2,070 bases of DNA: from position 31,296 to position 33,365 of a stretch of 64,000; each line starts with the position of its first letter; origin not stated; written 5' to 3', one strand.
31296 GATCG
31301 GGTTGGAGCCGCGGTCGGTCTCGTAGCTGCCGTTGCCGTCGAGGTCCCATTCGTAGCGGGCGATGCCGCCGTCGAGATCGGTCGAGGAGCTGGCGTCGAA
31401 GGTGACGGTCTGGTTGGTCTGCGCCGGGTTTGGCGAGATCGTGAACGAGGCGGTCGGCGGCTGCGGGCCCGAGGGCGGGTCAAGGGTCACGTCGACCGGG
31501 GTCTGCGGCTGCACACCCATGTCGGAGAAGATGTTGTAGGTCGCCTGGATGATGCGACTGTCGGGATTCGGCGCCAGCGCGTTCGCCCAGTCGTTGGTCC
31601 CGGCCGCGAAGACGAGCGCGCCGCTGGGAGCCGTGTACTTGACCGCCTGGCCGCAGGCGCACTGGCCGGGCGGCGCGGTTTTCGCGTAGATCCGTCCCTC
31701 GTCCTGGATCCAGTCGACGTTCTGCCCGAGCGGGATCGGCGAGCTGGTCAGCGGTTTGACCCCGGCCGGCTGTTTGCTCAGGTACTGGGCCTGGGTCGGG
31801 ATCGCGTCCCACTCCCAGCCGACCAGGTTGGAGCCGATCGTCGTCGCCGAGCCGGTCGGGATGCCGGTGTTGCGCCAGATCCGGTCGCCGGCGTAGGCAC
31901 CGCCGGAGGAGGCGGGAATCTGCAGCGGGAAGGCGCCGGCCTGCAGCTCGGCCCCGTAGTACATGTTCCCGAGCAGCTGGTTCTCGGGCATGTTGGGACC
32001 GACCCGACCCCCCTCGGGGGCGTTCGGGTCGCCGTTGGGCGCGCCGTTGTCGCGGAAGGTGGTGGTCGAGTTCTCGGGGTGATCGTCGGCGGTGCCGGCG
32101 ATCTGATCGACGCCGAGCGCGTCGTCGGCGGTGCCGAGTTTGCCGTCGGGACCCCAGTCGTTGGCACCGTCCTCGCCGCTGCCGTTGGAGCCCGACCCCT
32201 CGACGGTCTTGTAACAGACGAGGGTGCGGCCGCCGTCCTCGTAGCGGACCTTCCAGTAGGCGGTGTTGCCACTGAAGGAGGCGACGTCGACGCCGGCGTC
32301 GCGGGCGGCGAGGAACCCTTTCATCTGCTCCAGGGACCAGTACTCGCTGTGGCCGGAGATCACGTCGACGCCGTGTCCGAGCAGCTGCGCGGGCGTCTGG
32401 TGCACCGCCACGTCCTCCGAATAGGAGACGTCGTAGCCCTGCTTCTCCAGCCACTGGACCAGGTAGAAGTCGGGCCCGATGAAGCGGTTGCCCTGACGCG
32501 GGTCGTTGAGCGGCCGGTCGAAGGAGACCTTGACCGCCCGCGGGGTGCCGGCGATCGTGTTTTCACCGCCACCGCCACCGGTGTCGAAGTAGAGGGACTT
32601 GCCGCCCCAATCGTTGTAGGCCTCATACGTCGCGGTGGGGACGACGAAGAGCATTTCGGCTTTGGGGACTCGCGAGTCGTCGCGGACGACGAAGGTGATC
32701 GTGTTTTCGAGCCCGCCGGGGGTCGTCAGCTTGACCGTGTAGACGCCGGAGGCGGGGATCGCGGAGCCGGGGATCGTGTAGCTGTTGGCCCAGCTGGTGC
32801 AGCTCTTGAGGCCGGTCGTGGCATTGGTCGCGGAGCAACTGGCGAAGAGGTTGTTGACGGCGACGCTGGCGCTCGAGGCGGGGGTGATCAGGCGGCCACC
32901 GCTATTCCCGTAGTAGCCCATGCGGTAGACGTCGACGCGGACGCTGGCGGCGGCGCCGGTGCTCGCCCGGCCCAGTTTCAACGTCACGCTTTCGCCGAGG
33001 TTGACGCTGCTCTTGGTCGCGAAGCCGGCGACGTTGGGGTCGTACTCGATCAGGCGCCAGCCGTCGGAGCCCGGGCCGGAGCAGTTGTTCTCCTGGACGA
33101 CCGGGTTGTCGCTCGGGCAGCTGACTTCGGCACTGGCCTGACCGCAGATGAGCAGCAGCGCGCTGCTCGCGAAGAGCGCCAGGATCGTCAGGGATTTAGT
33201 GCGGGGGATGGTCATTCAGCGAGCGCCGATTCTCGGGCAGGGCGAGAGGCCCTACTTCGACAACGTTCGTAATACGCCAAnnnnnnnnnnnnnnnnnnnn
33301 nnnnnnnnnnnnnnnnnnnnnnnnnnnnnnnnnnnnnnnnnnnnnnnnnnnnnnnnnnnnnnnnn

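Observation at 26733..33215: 2160-aa secreted PKD/LamG protein with a DMFase-beta-like N-terminal domain, encoded inside the glycan-assembly operon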

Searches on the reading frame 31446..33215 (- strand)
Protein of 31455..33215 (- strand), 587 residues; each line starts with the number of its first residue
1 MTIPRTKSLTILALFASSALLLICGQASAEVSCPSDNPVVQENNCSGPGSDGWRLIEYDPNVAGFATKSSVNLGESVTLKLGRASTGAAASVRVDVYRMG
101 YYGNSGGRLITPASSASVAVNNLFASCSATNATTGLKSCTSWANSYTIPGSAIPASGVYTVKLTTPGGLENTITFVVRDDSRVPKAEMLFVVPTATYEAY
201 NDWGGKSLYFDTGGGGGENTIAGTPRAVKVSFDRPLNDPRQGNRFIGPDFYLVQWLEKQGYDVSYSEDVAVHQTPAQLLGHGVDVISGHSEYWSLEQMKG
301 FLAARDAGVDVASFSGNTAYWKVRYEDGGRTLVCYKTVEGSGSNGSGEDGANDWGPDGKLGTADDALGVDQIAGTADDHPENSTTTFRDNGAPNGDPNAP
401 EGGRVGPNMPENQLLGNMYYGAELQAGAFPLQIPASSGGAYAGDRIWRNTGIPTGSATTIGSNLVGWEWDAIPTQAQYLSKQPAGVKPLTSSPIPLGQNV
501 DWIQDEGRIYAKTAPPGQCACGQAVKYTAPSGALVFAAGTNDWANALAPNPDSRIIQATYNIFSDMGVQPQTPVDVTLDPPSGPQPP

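Call 14: search_solved_structures(query=window:31455-33215:-, max_evalue=1, show_alignments=2)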
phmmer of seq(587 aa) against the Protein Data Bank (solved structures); distinct sequences matched with E-value up to 1: 2.
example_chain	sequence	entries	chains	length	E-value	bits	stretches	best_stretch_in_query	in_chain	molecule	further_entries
8huy_A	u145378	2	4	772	1.9e-07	33.2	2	241-351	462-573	Chains: A,B | N-acetyl-(R)-beta-phenylalanine acylase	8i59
8i5a_A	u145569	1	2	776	2e-07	33.2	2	241-351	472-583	N-acetyl-(R)-beta-phenylalanine acylase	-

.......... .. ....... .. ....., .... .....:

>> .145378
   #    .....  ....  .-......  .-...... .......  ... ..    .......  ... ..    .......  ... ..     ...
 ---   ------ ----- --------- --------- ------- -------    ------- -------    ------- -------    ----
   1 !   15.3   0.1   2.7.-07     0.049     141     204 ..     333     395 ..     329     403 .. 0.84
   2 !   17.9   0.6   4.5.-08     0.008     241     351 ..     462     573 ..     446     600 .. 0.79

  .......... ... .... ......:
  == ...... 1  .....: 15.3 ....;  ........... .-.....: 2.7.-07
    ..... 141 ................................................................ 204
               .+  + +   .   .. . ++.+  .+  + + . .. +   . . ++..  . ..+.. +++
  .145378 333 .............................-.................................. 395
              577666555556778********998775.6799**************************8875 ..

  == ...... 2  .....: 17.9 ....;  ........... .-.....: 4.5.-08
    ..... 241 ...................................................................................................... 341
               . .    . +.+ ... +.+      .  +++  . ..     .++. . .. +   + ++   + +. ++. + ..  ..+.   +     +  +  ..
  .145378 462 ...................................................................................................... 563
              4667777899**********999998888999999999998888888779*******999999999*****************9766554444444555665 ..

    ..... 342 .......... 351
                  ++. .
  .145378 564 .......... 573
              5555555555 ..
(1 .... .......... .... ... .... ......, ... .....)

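Call 15: find_homologous_proteins(query=window:31476-33128:-, max_evalue=0.00001)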
Query seq(551 aa) (551 aa): 2620 proteins with E <= 0.00001 among 8000 candidates; the best 120 are listed.
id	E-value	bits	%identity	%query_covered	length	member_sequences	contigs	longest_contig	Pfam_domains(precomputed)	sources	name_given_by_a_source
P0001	0.0e+0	1089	86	100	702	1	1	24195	PF00801.27,PF20254.4,PF18911.7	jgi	jgi:hypothetical protein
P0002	3.2e-283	959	75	100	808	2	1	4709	PF22352.3,PF00801.27,PF20254.4,PF18911.7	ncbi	-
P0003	1.2e-230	785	81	77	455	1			PF20254.4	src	-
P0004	8.7e-218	743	62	100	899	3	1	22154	PF22352.3,PF00801.27,PF20254.4,PF18911.7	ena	-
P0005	2.5e-205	702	58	100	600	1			PF20254.4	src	-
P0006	2.4e-204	698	60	100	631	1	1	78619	PF20254.4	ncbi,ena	-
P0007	2.8e-203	695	60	100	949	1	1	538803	PF22352.3,PF00801.27,PF13385.14,PF20254.4,PF18911.7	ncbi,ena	-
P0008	3.9e-202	691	59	100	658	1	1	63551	PF20254.4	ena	-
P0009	4.2e-202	691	58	100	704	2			PF22352.3,PF00801.27,PF20254.4,PF18911.7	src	-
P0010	4.1e-201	688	59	100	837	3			PF22352.3,PF00801.27,PF20254.4,PF18911.7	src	-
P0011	1.6e-197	676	58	100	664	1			PF00801.27,PF20254.4,PF18911.7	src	-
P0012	6.2e-196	671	59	99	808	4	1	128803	PF20254.4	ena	-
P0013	2.0e-192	659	59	100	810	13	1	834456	PF00801.27,PF20254.4,PF18911.7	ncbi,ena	-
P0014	5.6e-191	654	61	92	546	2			PF20254.4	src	-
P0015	2.8e-190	652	56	100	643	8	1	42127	PF20254.4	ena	-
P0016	7.2e-190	651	57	99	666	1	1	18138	PF20254.4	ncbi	-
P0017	4.9e-186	638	59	95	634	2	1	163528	PF20254.4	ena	-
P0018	6.4e-177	608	54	100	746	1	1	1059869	PF22352.3,PF00801.27,PF20254.4,PF18911.7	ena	-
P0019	3.8e-174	599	53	100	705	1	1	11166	PF22352.3,PF00801.27,PF20254.4,PF18911.7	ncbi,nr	ncbi:MAG TPA: PKD domain-containing protein, partial [Solirubrobacterales bacterium]|nr:PKD domain-c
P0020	5.5e-173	595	57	93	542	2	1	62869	PF20254.4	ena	-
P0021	4.6e-171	588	69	68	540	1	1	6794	PF20254.4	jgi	jgi:hypothetical protein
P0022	5.5e-168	578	81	56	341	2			PF20254.4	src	-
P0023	3.7e-167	576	57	85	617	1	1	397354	PF20254.4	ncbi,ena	-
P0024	7.7e-167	574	60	80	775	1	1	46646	PF20254.4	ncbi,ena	-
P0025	6.7e-166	571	53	98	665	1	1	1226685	PF20254.4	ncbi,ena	-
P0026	4.8e-163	562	53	100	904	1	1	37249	PF20254.4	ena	-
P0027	4.3e-156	539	58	78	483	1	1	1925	PF20254.4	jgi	jgi:hypothetical protein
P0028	1.2e-155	537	61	64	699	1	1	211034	PF20254.4,PF18911.7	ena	-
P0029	9.4e-152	525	49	99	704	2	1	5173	PF22352.3,PF00801.27,PF20254.4,PF18911.7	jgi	jgi:plastocyanin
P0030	3.4e-149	516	50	99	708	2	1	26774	PF22352.3,PF00801.27,PF20254.4,PF18911.7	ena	-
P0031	6.2e-147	509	56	76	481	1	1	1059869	PF20254.4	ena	-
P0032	2.0e-146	507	62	71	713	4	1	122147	PF22352.3,PF00801.27,PF20254.4,PF18911.7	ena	-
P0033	4.8e-145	503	60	72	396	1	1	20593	PF20254.4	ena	-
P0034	3.5e-142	493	48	100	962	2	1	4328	PF22352.3,PF00801.27,PF20254.4,PF18911.7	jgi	-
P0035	4.3e-135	470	55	54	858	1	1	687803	PF22352.3,PF00801.27,PF20254.4,PF18911.7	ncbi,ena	-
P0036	2.0e-133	464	59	63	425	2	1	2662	PF20254.4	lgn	-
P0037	5.9e-133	463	62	64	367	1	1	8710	PF20254.4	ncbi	ncbi:MAG: N,N-dimethylformamidase beta subunit family domain-containing protein, partial [Solirubrob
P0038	2.6e-132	460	62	63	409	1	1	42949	PF20254.4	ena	-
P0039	3.7e-130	453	55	68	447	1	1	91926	PF20254.4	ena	-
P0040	1.3e-126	442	49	92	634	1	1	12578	PF20254.4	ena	-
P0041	2.1e-126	441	60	62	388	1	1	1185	PF20254.4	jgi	jgi:hypothetical protein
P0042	4.2e-125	437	45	100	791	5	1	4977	PF20254.4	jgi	jgi:hypothetical protein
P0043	5.3e-125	436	59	63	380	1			PF20254.4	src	-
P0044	8.4e-125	436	45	100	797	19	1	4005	PF20254.4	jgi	jgi:hypothetical protein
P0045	3.4e-122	427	45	99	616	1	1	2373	PF20254.4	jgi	jgi:hypothetical protein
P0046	1.4e-119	418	54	71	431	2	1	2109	PF20254.4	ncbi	-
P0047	3.7e-117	410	58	60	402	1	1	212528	PF20254.4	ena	-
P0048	6.2e-115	403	43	97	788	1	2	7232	PF20254.4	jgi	jgi:hypothetical protein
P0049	5.2e-114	400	42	99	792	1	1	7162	PF20254.4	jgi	jgi:hypothetical protein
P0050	3.1e-113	397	41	100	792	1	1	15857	PF20254.4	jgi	-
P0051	2.5e-112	395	41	98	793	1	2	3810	PF20254.4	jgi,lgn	-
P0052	5.6e-112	393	43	99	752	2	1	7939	PF20254.4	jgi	jgi:hypothetical protein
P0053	7.7e-112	393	57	59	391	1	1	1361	PF20254.4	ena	-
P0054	5.9e-111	390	58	59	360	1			PF20254.4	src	-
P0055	1.4e-107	379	50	71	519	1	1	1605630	PF20254.4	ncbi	-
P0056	1.9e-106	375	56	57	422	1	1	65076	PF20254.4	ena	-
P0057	1.3e-105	372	48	74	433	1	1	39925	PF20254.4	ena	-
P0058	1.6e-104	369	54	59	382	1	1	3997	PF20254.4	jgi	jgi:hypothetical protein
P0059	7.8e-104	366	41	98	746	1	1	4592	PF20254.4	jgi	jgi:hypothetical protein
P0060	3.9e-103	364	71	42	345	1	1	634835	PF20254.4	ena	-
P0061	4.3e-103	364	51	68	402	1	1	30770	PF20254.4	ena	-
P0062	1.6e-102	362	55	56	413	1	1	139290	PF20254.4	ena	-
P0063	1.9e-102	362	58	57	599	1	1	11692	PF00801.27,PF20254.4,PF18911.7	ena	-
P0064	1.4e-101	359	41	96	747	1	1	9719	PF20254.4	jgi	jgi:hypothetical protein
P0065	3.0e-101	358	62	49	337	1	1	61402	PF20254.4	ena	-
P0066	7.0e-101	357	53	59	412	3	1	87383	PF20254.4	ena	-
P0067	1.8e-100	355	41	99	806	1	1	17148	PF20254.4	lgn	-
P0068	2.6e-100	355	40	98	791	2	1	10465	PF20254.4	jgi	jgi:hypothetical protein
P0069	3.6e-100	354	52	60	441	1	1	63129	PF20254.4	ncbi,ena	-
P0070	2.0e-99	352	68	43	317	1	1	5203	PF20254.4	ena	-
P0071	8.1e-99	350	40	99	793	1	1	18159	PF20254.4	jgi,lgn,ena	-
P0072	9.6e-99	350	40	99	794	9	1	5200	PF20254.4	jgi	jgi:hypothetical protein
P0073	3.2e-98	348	40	96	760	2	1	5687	PF20254.4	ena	-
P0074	6.6e-98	347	41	100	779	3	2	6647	PF20254.4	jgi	jgi:N,N-dimethylformamidase beta subunit-like, C-terminal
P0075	1.3e-97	346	40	98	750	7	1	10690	PF20254.4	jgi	jgi:hypothetical protein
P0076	5.6e-97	344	41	99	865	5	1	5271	PF20254.4,PF00041.28,PF16656.12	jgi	-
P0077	2.6e-96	342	48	69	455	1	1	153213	PF20254.4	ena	-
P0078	2.8e-96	342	40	99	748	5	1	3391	PF20254.4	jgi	jgi:hypothetical protein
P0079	1.0e-95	340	40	100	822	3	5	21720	PF20254.4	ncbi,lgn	-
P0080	1.3e-95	339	40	96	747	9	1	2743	PF20254.4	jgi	jgi:hypothetical protein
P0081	1.7e-93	332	87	31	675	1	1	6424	PF22352.3,PF00801.27,PF13385.14,PF20254.4,PF18911.7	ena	-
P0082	2.0e-92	329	63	34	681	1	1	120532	PF00801.27,PF20254.4,PF18911.7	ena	-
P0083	1.9e-91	326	48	59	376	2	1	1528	PF20254.4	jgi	jgi:hypothetical protein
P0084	2.9e-91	325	47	68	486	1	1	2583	PF20254.4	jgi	jgi:hypothetical protein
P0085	4.8e-91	324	39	100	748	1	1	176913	PF20254.4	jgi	jgi:hypothetical protein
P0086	3.1e-90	322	38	99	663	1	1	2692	PF20254.4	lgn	-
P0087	3.9e-90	321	56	46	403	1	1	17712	PF20254.4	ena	-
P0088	4.3e-90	321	39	99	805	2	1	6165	PF20254.4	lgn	-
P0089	8.1e-90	320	52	54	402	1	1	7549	PF20254.4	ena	-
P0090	1.4e-89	319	48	71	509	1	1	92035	PF20254.4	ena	-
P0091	4.7e-89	318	30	93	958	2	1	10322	PF20254.4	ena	-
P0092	4.9e-89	318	39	99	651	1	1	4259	PF20254.4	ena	-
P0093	2.1e-88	316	36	100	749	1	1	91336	PF20254.4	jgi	jgi:hypothetical protein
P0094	3.2e-88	315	71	36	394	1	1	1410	PF20254.4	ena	-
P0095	1.9e-87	312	62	33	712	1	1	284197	PF22352.3,PF00801.27,PF20254.4,PF18911.7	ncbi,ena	-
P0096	2.7e-87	312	37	98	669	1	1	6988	PF20254.4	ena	-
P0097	5.8e-87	311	57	31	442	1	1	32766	PF20254.4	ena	-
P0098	1.3e-86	310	63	42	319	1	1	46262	PF20254.4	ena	-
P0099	8.6e-86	307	38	99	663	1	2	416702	PF20254.4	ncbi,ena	-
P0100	9.9e-86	307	64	35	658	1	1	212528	PF20254.4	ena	-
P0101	3.9e-85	305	48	60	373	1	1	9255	PF20254.4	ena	-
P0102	5.9e-85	304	46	64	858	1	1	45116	PF20254.4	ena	-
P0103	2.4e-84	302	39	97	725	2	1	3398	PF20254.4,PF16656.12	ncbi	-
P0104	5.7e-84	301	37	99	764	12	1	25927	PF20254.4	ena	-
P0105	8.9e-84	300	39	98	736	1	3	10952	PF20254.4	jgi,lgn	jgi:hypothetical protein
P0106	5.9e-83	298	40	84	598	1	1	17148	PF20254.4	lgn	-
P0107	2.9e-82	295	36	99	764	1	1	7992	PF20254.4,PF16656.12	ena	-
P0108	1.1e-81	293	38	97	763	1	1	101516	PF20254.4,PF16656.12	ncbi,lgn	-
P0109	1.8e-81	293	38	98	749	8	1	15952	PF20254.4,PF16656.12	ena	-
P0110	4.2e-81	291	36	99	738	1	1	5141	PF20254.4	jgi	jgi:hypothetical protein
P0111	5.0e-81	291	39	98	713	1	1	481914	PF20254.4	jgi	jgi:hypothetical protein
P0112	1.0e-80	290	39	98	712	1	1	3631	PF20254.4,PF16656.12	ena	-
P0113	2.6e-80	289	37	97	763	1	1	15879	PF20254.4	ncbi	-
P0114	2.8e-80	289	37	97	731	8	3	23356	PF20254.4,PF16656.12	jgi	jgi:hypothetical protein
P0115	5.0e-80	288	65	40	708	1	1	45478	PF20254.4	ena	-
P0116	5.9e-80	288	36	99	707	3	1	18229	PF20254.4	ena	-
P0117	8.0e-80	287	56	44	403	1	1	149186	PF20254.4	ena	-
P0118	1.6e-79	286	38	99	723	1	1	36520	PF20254.4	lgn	-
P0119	1.6e-79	286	37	97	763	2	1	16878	PF20254.4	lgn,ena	-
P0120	2.7e-79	285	37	98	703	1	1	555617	PF20254.4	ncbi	ncbi:MAG: DUF6605 domain-containing protein [Anaerolineae bacterium]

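Call 21: search_solved_structures(query=A1, max_evalue=1, show_alignments=4)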
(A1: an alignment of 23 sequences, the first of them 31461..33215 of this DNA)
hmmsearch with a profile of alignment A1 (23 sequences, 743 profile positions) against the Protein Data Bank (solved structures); distinct sequences matched with E-value up to 1: 6.
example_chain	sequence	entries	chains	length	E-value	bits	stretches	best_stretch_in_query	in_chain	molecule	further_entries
8i5a_A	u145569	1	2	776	9.8e-19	70.4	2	243-320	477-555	N-acetyl-(R)-beta-phenylalanine acylase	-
8huy_A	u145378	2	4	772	1.2e-18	70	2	243-320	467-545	Chains: A,B | N-acetyl-(R)-beta-phenylalanine acylase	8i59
6lvd_A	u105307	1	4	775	2.8e-09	39.1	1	141-320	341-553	N,N-dimethylformamidase large subunit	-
6lvb_A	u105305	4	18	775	3.3e-09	38.9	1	141-320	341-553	N,N-dimethylformamidase large subunit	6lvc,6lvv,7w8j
6lve_A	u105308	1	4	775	8.7e-08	34.2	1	141-320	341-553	N,N-dimethylformamidase large subunit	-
8xks_S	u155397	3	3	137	0.93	10.9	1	294-320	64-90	Moc13 | CrTam15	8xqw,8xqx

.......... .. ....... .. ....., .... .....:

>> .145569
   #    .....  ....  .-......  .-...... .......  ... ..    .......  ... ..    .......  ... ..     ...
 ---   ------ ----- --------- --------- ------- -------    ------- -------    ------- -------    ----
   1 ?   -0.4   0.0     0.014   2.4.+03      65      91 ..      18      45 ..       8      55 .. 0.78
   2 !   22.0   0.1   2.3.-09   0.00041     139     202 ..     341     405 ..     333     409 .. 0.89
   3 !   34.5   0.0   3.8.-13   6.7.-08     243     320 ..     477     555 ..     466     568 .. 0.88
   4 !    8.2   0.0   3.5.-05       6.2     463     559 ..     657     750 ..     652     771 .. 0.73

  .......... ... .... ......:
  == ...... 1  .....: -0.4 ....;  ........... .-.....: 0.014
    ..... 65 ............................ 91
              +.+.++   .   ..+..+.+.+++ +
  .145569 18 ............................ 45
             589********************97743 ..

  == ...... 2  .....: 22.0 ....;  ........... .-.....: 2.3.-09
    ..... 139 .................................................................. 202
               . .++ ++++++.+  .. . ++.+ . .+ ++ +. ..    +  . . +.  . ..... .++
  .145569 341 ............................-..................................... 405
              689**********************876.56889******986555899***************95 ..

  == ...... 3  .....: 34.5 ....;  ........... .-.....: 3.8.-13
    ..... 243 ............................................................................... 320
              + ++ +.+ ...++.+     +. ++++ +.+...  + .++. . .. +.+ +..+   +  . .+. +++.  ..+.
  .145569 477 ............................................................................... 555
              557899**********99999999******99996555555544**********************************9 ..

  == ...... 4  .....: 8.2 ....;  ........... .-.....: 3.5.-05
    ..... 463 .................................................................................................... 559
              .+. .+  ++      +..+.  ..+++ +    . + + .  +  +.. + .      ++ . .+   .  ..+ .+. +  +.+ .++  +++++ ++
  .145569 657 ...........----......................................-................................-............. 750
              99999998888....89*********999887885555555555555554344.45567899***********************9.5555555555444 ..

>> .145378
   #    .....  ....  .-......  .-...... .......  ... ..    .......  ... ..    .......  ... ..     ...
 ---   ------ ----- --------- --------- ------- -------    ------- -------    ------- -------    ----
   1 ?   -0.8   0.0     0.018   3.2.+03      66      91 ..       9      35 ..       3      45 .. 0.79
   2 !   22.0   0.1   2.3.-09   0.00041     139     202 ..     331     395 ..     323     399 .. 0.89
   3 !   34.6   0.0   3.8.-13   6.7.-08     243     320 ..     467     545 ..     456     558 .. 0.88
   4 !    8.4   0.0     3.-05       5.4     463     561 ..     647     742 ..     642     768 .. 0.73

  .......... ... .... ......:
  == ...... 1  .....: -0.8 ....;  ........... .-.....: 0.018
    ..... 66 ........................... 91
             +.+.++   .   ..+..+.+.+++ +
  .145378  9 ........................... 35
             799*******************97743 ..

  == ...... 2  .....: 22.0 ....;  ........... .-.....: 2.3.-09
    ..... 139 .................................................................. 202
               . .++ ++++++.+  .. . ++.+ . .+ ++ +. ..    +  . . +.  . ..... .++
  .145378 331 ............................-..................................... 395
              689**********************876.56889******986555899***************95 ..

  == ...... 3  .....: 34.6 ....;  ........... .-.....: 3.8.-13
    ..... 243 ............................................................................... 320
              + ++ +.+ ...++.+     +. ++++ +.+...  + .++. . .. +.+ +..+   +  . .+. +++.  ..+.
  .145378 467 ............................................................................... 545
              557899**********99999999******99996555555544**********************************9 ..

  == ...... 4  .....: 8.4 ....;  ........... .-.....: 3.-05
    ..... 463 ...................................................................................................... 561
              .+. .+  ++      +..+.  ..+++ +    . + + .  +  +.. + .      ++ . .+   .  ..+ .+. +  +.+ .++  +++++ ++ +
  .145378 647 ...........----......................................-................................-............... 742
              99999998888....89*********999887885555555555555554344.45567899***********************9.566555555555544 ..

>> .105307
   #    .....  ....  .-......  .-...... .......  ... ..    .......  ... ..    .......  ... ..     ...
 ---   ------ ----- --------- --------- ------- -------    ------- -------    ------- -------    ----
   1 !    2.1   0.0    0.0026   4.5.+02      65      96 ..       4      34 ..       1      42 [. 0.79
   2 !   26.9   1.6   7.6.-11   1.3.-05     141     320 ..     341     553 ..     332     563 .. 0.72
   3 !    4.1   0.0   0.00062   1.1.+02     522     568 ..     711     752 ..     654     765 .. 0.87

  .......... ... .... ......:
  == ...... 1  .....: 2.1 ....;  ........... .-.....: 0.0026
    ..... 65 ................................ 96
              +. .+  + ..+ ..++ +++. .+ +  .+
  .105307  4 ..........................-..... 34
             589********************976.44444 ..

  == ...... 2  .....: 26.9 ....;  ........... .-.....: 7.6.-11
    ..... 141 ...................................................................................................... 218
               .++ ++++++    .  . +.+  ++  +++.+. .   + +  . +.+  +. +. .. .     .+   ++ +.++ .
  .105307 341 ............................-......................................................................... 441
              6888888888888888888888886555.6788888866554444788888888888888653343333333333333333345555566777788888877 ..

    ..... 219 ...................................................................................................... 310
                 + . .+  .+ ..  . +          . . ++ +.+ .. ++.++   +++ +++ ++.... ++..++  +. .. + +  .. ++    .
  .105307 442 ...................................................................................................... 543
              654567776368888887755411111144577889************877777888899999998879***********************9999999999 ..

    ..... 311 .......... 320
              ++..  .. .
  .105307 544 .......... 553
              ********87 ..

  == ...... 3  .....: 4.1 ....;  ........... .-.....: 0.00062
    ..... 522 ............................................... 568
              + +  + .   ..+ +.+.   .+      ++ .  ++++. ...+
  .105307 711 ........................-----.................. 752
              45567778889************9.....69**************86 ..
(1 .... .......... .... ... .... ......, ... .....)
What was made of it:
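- On True dimethylformamidase (Paracoccus type): The target goes from the Ig-like domain straight into the catalytic domain (call 21).
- The second iron ligand of DMFase (Y440) falls in a DMFase-specific insertion and has no aligned partner (call 21). The target lacks the pentraxin-like domain II of DMFase, and no small-subunit gene was looked for (call 21). One of the three iron ligands could not be mapped (call 21).
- Tried and rejected: A 23-sequence profile was needed to reach DMFase (calls 14, 21).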
